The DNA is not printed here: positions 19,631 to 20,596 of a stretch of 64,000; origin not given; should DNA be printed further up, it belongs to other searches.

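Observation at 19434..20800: AT-richer 1.13-kb cassette with a T5orf172 gene sits inside a 236-bp direct duplication of the 5' end of a Zn-ADH gene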

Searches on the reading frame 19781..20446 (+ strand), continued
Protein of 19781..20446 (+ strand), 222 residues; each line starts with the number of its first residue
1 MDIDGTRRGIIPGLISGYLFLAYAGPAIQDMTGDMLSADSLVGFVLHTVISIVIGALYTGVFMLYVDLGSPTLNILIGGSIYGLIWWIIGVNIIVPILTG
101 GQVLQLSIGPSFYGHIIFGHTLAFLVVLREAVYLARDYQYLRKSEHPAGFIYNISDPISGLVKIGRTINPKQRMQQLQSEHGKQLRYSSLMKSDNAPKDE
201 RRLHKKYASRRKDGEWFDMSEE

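Call 46: find_encoding_contigs(protein=P0005, flank=6000, max_places=2)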
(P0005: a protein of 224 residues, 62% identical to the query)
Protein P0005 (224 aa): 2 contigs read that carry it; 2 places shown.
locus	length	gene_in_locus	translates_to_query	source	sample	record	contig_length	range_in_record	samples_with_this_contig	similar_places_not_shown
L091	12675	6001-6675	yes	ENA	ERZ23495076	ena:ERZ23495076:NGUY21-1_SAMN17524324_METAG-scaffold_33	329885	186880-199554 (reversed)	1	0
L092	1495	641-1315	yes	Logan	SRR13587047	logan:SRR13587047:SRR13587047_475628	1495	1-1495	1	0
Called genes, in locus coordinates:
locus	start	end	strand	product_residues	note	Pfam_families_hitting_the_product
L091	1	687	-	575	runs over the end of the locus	PF01257:2Fe-2S_thioredx, PF01512:Complex1_51K, PF10589:NADH_4Fe-4S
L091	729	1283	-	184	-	PF12804:NTP_transf_3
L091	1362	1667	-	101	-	PF01934:HepT-like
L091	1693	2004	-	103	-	PF01909:NTP_transf_2, PF18765:Polbeta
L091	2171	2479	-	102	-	PF01909:NTP_transf_2, PF18765:Polbeta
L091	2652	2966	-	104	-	PF01909:NTP_transf_2, PF18765:Polbeta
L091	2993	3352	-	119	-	PF01934:HepT-like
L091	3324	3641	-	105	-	-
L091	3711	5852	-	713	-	PF04879:Molybdop_Fe4S4, PF00384:Molybdopterin, PF01568:Molydop_binding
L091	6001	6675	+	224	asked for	PF10544:T5orf172, PF13455:MUG113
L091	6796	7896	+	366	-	PF08240:ADH_N, PF00107:ADH_zinc_N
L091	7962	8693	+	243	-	PF00106:adh_short, PF01370:Epimerase (faint), PF08659:KR, PF13460:NAD_binding_10 (weak), PF13561:adh_short_C2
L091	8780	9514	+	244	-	PF00106:adh_short, PF08659:KR, PF13561:adh_short_C2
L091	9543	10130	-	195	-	PF15515:MvaI_BcnI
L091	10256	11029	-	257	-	PF01555:N6_N4_Mtase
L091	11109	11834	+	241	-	PF00106:adh_short, PF01370:Epimerase (faint), PF08659:KR, PF13561:adh_short_C2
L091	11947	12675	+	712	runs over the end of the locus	PF00512:HisKA, PF02518:HATPase_c, PF00072:Response_reg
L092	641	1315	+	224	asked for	PF10544:T5orf172, PF13455:MUG113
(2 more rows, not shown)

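Call 47: find_encoding_contigs(protein=P0014, flank=6000, max_places=2)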
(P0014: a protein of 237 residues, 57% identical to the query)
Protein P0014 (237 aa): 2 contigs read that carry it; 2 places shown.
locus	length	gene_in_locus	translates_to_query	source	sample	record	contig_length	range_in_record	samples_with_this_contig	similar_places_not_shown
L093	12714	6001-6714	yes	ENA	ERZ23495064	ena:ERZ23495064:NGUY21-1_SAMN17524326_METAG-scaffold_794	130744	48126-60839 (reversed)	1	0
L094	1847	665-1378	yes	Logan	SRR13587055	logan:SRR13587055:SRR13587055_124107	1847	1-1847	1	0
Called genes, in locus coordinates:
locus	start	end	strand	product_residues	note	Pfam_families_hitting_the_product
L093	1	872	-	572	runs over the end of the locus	PF01257:2Fe-2S_thioredx, PF01512:Complex1_51K, PF22461:SLBB_2 (weak), PF10589:NADH_4Fe-4S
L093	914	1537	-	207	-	PF12804:NTP_transf_3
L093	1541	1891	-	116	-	PF01934:HepT-like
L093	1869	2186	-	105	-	PF01909:NTP_transf_2, PF18765:Polbeta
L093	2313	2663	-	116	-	PF01934:HepT-like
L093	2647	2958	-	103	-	PF01909:NTP_transf_2, PF18765:Polbeta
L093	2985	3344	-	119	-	PF01934:HepT-like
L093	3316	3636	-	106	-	-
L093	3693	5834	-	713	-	PF04879:Molybdop_Fe4S4, PF00384:Molybdopterin, PF01568:Molydop_binding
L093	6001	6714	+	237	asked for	PF10544:T5orf172 (weak), PF13455:MUG113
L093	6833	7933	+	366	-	PF08240:ADH_N, PF00107:ADH_zinc_N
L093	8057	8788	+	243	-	PF00106:adh_short, PF08659:KR, PF01370:Epimerase (faint), PF13460:NAD_binding_10 (weak), PF13561:adh_short_C2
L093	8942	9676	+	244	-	PF00106:adh_short, PF08659:KR, PF01370:Epimerase (faint), PF13561:adh_short_C2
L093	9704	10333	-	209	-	PF15515:MvaI_BcnI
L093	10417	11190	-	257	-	PF01555:N6_N4_Mtase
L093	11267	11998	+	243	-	PF00106:adh_short, PF08659:KR, PF01370:Epimerase (weak), PF13460:NAD_binding_10, PF13561:adh_short_C2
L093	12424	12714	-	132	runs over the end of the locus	-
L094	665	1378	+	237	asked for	PF10544:T5orf172 (weak), PF13455:MUG113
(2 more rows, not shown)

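Call 48: find_encoding_contigs(protein=P0019, flank=6000, max_places=2)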
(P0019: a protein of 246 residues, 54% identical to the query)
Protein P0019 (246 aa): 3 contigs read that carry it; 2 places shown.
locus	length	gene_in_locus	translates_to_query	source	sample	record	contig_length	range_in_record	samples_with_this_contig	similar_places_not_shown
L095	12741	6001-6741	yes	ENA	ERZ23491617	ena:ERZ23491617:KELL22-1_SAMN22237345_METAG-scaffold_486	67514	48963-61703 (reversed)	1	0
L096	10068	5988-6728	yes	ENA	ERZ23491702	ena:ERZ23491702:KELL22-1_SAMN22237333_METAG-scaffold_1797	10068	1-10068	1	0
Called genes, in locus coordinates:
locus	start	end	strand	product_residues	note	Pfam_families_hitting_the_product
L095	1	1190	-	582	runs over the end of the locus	PF01257:2Fe-2S_thioredx, PF01512:Complex1_51K, PF10531:SLBB (weak), PF22461:SLBB_2 (weak), PF10589:NADH_4Fe-4S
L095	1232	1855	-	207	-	PF12804:NTP_transf_3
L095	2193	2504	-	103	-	PF01909:NTP_transf_2, PF18765:Polbeta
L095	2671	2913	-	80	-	PF01909:NTP_transf_2, PF18765:Polbeta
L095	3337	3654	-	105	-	-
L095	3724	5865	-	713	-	PF04879:Molybdop_Fe4S4, PF00384:Molybdopterin, PF01568:Molydop_binding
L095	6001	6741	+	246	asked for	PF10544:T5orf172, PF13455:MUG113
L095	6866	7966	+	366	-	PF08240:ADH_N, PF00107:ADH_zinc_N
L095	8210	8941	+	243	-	PF00106:adh_short, PF01370:Epimerase (faint), PF08659:KR, PF13561:adh_short_C2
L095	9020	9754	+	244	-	PF00106:adh_short, PF08659:KR, PF01370:Epimerase (faint), PF13460:NAD_binding_10 (weak), PF13561:adh_short_C2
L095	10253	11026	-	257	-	PF01555:N6_N4_Mtase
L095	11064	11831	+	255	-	PF00106:adh_short, PF01370:Epimerase (faint), PF08659:KR, PF13460:NAD_binding_10 (weak), PF13561:adh_short_C2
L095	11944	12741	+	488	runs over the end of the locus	PF00512:HisKA, PF02518:HATPase_c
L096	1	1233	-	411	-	?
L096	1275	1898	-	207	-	PF12804:NTP_transf_3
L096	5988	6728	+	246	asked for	PF10544:T5orf172, PF13455:MUG113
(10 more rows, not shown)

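Call 54: predict_structure(alignment_id=A3)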
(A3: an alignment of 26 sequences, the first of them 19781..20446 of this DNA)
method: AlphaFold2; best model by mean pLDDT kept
length: 222 residues; sequences in the alignment: 26
mean_pLDDT: 82.9   pTM: 0.56
mean pLDDT of the five models: 82.9, 80.2, 79.0, 78.3, 76.4
residues with pLDDT >= 90: 74; 70-90: 118; 50-70: 20; < 50: 10
segments of 3 or more residues with pLDDT < 50: 137-145
pLDDT, mean of each block of 10 residues (from residue 1): 68 89 83 71 82 83 74 89 90 85 86 91 87 58 60 93 91 91 93 86 91 87 59
secondary structure, 60 per line:
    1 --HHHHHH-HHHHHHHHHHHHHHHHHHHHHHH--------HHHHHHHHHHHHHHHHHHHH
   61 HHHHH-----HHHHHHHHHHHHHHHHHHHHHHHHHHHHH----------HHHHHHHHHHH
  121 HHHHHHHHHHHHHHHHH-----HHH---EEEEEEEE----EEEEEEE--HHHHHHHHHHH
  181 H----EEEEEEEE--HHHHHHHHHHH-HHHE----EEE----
elements in order: H3-8 H10-32 H41-65 H71-99 H110-137 E149-156 E161-167 H170-181 E186-193 H196-206 E216-218
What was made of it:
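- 19781..20449 (+): Gene T, 222 aa. Residues 1 to ~137 form a four-helix membrane domain, a paralogue of a conserved stand-alone ~139-aa protein (weakly DUF1440/YagU-like). Residues ~146-222 form the T5orf172/MUG113 (GIY-YIG-like) domain. AF2 model pLDDT 82.9 with 4 long helices plus a b-b-a-b-a-b domain (call 54).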

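Call 57: fold_search(model_id=the predicted structure, library=pdb)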
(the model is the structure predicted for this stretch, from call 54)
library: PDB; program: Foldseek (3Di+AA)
matches with E <= 10: 167; with E <= 0.001: 0
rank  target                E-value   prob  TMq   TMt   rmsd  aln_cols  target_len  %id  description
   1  6wvb                  3.7e-01  0.20  0.20  0.14  15.0       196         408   13  Takifugu rubripes VKOR-like with warfarin (released 2020-11-11)
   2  8ipt_C                3.7e-01  0.08  0.14  0.07  24.4       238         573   10  Cryo-EM structure of heme transporter CydDC from Escherichia coli in the occluded ATP bound state (released 2023-06-14)
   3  3ozu                  4.3e-01  0.13  0.18  0.12  19.4       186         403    7  The Crystal Structure of flavohemoglobin from R. eutrophus in complex with miconazole (released 2011-03-16)
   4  1cqx_A                8.6e-01  0.08  0.17  0.11  18.9       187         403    6  Crystal structure of the flavohemoglobin from Alcaligenes eutrophus at 1.75 A resolution (released 1999-08-31)
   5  6o0a                  9.5e-01  0.13  0.23  0.15  17.7       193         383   11  Crystal structure of flavohemoglobin from Malassezia yamatoensis with bound FAD and heme determined by iron SAD phasing (released 2019-03-06)
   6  6wvf                  1.1e+00  0.09  0.20  0.14  11.8       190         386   13  E.coli DsbB C104S with ubiquinone (released 2021-01-13)
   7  5ero_B                1.1e+00  0.06  0.13  0.11  16.9       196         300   13  Crystal structure of elongation domain of Phomopsis amygdali fusicoccadiene synthase complexed with cobalt ions and pa (released 2016-01-20)
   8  5c65_B                1.1e+00  0.08  0.15  0.08  19.2       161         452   17  Structure of the human glucose transporter GLUT3 / SLC2A3 (released 2015-07-08)
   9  7yca_L                1.6e+00  0.11  0.19  0.25  16.3       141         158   17  Cryo-EM structure of the PSI-LHCI-Lhcp supercomplex from Ostreococcus tauri (released 2023-04-26)
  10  8a1v_E                1.6e+00  0.08  0.17  0.19  12.8       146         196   15  Sodium pumping NADH-quinone oxidoreductase with substrate Q2 (released 2023-06-14)
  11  7qhb_I                1.7e+00  0.18  0.25  0.29  12.5       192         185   17  Active state of GluA1/2 in complex with TARP gamma 8, L-glutamate and CTZ (released 2022-02-23)
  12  1y5l_C                1.8e+00  0.04  0.15  0.15  16.6       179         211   11  The crystal structure of the NarGHI mutant NarI-H66Y (released 2005-03-08)
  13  6m20_B                1.9e+00  0.10  0.20  0.12  12.3       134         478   22  Crystal structure of Plasmodium falciparum hexose transporter PfHT1 bound with glucose (released 2020-09-09)
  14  4gby                  1.9e+00  0.08  0.17  0.10  14.4       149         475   20  The structure of the MFS (major facilitator superfamily) proton:xylose symporter XylE bound to D-xylose (released 2012-10-17)
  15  9jk6_A                2.1e+00  0.08  0.21  0.15  11.9       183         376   15  Human VANGL1 hexamer (released 2024-12-25)
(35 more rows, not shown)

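Call 63: find_related_loci(query=A3, collection=metagenome_contigs, flank=5000)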
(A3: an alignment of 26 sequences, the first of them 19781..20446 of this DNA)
Query A3 (222 aa) in metagenome_contigs; peptide patterns used: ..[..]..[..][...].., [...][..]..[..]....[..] (x = any residue, [..] = any of these).
262 stretches matched a pattern; 42 encode a relative of the query (tblastn E <= 1e-3); 42 distinct loci.
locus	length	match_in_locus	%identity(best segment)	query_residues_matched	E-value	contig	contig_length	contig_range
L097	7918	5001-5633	62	1-220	5e-93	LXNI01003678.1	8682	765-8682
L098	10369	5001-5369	59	8-130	2e-46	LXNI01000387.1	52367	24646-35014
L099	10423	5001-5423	53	4-144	6e-45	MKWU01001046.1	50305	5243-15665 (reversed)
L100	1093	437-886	50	1-132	4e-44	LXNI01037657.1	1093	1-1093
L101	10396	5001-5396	57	1-131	2e-40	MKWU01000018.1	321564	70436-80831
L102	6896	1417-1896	52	1-131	7e-38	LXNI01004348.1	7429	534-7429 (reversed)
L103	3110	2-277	66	41-131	2e-27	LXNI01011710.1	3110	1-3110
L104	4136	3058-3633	33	2-182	4e-14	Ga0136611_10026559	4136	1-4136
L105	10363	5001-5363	37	3-119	1e-13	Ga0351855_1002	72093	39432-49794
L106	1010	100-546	35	2-149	3e-12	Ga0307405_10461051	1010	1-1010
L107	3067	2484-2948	30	37-211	5e-12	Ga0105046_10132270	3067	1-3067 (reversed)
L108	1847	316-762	34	2-149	1e-11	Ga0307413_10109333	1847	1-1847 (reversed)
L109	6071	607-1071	30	37-211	4e-11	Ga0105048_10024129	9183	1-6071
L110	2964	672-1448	36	7-159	6e-11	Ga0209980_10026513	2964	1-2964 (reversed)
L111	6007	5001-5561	29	8-164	4e-10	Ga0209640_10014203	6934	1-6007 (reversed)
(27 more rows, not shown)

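Call 83: find_encoding_contigs(protein=P0003, flank=6000, max_places=3)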
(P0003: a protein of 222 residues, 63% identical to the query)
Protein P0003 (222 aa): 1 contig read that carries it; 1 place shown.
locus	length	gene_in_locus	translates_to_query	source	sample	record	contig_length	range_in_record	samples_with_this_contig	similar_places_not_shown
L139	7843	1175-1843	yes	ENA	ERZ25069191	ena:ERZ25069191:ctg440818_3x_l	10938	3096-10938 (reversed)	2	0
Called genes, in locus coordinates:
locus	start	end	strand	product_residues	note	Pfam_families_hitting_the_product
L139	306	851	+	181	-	-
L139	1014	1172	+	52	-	-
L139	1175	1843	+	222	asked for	PF10544:T5orf172, PF13455:MUG113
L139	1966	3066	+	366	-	PF08240:ADH_N, PF00107:ADH_zinc_N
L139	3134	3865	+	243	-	PF00106:adh_short, PF08659:KR, PF13561:adh_short_C2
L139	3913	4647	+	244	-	PF00106:adh_short, PF08659:KR, PF13561:adh_short_C2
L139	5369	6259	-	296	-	PF01555:N6_N4_Mtase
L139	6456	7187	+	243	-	PF00106:adh_short, PF08659:KR, PF13561:adh_short_C2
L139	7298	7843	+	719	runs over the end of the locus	PF00512:HisKA, PF02518:HATPase_c, PF00072:Response_reg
